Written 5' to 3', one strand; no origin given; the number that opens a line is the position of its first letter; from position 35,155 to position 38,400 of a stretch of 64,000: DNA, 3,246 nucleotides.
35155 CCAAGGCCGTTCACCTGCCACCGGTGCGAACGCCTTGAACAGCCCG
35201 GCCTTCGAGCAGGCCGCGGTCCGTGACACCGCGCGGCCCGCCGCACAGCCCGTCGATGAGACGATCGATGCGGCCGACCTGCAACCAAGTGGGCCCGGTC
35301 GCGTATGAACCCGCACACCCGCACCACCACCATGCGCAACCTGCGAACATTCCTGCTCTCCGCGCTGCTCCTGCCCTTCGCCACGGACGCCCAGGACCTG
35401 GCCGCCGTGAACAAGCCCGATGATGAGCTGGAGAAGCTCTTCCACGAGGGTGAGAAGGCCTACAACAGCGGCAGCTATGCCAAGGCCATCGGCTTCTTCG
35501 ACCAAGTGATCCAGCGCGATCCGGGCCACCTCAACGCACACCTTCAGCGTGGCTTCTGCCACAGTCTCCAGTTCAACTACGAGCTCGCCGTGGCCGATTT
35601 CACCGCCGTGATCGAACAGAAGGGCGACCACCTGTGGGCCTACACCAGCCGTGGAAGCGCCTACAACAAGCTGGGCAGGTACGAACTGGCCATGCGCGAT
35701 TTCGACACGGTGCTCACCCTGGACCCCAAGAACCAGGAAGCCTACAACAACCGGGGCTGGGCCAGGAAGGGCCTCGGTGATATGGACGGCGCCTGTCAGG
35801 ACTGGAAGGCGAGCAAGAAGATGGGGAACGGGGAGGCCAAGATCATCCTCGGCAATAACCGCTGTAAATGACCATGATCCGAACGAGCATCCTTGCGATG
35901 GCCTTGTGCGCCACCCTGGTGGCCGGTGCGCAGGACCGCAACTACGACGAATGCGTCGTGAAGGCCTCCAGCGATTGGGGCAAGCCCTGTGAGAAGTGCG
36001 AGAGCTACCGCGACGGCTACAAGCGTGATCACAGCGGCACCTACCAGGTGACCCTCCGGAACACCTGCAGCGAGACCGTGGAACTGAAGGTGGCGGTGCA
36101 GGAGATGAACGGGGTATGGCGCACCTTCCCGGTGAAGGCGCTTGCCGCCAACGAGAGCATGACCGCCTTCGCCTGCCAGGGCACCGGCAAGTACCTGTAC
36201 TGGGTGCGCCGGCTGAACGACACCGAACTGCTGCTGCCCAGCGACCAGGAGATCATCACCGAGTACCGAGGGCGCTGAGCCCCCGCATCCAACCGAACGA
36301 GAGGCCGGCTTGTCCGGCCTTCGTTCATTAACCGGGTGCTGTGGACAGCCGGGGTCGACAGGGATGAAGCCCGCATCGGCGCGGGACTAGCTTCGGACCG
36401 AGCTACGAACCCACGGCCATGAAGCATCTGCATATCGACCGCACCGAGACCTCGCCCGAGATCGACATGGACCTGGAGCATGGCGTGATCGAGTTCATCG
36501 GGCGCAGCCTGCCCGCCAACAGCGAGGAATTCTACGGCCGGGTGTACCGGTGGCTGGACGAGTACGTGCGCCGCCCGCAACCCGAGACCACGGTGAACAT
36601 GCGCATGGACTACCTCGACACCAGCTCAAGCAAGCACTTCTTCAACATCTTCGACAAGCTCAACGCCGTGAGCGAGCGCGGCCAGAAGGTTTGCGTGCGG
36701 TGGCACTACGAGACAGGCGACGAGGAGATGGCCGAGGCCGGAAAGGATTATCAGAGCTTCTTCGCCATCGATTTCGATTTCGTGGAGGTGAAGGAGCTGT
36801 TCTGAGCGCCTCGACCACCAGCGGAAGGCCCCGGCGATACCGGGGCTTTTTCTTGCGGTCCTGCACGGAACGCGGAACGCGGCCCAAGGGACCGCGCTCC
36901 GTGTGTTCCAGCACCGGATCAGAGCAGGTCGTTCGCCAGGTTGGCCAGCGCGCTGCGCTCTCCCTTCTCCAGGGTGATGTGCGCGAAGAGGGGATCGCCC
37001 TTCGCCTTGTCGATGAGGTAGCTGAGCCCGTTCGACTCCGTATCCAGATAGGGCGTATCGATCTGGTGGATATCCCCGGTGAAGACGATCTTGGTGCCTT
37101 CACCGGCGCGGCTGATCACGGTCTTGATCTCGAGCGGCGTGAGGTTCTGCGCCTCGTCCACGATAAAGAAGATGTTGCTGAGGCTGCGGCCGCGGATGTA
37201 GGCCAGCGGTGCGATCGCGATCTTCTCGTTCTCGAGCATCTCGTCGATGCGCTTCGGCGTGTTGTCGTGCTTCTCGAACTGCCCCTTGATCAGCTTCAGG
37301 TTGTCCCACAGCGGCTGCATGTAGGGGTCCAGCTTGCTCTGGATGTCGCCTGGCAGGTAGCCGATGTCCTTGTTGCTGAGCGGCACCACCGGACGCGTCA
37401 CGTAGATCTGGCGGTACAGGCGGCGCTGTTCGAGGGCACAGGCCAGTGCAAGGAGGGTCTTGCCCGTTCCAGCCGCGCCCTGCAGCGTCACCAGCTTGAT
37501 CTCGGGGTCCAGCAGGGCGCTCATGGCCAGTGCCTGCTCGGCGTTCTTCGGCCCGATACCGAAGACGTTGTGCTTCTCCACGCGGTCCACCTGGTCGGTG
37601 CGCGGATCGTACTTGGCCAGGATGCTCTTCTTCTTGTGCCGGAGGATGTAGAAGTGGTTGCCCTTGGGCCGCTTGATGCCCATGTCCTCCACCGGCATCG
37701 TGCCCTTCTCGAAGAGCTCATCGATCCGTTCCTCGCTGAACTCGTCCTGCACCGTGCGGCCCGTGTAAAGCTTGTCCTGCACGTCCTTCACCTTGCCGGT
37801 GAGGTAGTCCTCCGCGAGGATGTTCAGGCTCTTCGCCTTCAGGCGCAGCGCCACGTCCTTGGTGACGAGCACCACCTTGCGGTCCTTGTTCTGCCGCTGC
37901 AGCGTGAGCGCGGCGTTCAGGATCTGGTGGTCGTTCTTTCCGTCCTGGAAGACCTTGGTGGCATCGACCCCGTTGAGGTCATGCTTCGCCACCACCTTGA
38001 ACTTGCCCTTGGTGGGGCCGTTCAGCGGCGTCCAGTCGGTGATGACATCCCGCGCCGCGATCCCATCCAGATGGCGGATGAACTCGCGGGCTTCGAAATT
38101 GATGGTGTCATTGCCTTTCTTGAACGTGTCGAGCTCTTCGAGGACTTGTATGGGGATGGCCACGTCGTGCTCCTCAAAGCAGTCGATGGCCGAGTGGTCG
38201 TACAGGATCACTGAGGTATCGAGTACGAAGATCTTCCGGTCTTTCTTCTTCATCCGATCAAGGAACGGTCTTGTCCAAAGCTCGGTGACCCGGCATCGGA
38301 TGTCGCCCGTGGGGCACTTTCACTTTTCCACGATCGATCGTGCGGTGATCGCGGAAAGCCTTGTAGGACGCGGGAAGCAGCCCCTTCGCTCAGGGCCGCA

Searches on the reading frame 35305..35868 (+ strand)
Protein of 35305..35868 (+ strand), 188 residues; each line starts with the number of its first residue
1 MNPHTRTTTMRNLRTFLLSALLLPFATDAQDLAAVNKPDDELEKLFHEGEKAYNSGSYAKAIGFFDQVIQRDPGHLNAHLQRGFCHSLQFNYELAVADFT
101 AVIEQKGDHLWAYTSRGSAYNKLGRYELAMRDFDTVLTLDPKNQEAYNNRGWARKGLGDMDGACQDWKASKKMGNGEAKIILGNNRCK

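Call 65: search_protein_families(library=pfam, proteins=[window:35305-35868:+], max_evalue=0.001)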
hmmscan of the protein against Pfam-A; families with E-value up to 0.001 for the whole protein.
window:35305-35868:+ (188 aa): 13 families
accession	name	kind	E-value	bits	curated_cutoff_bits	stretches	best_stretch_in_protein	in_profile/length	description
PF00515.34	TPR_1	-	2e-20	72.1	27.8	1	112-143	3-34/34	Tetratricopeptide repeat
PF07719.23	TPR_2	-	1.2e-17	62.9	27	0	112-143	3-34/34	Tetratricopeptide repeat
PF13181.12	TPR_8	-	5.3e-14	51.6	25.7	1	112-143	3-34/34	Tetratricopeptide repeat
PF13431.12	TPR_17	-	1.6e-12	47.1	24.4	1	133-165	2-34/34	Tetratricopeptide repeat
PF13432.12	TPR_16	-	8.2e-11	42.6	32.7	0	116-163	3-50/65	Tetratricopeptide repeat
PF13414.12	TPR_11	-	1.8e-10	40.7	26.8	1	117-156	1-40/42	TPR repeat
PF13371.12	TPR_9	-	8.8e-10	38.9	35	0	114-146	33-65/73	Tetratricopeptide repeat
PF14559.12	TPR_19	-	7.1e-09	36.3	25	0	55-96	4-45/68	Tetratricopeptide repeat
PF13174.12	TPR_6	-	1.3e-08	35.4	26.3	0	116-142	6-32/33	Tetratricopeptide repeat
PF13428.12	TPR_14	-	3.1e-07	30.9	23.5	0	111-150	2-41/44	Tetratricopeptide repeat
PF13424.12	TPR_12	-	4.9e-06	27.1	30.1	0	77-140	4-75/77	Tetratricopeptide repeat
PF01239.28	PPTA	-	0.00014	21.8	29.5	0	129-153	4-28/32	Protein prenyltransferase alpha subunit repeat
PF14853.12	Fis1_TPR_C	-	0.0008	20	25.3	0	119-146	10-37/53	Fis1 C-terminal tetratricopeptide repeat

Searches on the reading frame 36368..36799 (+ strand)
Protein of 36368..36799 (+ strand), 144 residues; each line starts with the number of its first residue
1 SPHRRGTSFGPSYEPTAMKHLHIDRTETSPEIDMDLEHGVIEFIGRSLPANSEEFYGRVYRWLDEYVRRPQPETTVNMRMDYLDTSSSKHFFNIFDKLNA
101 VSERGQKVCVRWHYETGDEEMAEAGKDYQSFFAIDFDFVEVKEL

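Call 65: search_protein_families(library=pfam, proteins=[window:36368-36799:+], max_evalue=0.001)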
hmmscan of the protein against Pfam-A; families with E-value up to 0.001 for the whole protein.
window:36368-36799:+ (144 aa): 1 family
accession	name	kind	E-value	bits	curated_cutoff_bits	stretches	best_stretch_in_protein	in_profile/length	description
PF09345.15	SiaC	-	2.2e-36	124.6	24.5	1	23-140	1-119/120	SiaC family regulatory phosphoprotein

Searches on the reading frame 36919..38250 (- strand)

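Call 65: search_protein_families(library=pfam, proteins=[window:36919-38250:-], max_evalue=0.001)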
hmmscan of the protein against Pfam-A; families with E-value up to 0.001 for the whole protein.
window:36919-38250:- (443 aa): 4 families
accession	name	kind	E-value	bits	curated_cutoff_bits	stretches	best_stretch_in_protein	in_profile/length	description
PF02562.22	PhoH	-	8.3e-50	169.6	27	1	232-429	2-188/205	PhoH-like protein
PF13638.12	PIN_4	-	3.3e-32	112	21.9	1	8-149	1-131/132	PIN domain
PF13604.12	AAA_30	-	7.4e-08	32.8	27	0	236-267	3-34/191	AAA domain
PF13245.12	AAA_19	-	1.7e-05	25.4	25.1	0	349-397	81-129/134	AAA domain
